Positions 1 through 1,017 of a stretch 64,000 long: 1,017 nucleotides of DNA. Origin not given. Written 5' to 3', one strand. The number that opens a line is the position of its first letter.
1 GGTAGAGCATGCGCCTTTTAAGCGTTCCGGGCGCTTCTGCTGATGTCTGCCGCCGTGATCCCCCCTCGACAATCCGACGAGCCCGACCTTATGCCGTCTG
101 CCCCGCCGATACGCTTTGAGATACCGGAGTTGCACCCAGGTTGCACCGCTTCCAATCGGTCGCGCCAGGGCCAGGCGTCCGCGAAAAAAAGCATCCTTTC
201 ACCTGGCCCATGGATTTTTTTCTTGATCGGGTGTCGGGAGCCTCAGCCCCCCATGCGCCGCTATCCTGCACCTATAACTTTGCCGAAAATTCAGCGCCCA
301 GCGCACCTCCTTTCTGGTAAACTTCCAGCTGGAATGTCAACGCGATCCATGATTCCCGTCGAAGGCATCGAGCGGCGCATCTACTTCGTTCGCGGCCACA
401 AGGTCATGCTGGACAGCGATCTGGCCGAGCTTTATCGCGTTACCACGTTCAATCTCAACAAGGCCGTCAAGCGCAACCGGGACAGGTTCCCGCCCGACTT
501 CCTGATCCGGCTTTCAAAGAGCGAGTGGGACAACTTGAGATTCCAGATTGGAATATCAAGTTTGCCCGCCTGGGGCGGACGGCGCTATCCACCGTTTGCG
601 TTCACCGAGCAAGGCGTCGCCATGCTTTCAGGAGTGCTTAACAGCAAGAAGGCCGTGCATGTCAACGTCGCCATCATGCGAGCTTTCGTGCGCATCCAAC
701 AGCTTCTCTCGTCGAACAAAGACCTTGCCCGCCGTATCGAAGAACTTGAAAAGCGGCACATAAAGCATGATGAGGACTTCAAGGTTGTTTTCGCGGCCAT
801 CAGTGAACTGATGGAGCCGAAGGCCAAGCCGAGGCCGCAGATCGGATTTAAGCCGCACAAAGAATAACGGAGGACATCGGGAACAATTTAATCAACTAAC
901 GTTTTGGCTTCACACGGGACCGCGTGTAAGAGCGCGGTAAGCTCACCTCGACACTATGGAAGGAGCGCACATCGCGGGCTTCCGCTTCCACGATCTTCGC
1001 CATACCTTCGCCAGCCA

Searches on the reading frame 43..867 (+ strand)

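Call 17: search_protein_families(library=pfam, proteins=[window:43-867:+], max_evalue=0.00001)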
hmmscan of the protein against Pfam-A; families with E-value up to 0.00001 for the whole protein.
window:43-867:+ (274 aa): 1 family
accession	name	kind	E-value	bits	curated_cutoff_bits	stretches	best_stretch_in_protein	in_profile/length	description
PF10543.14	ORF6N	-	2.1e-30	105.3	27.8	1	112-198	2-86/86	ORF6N domain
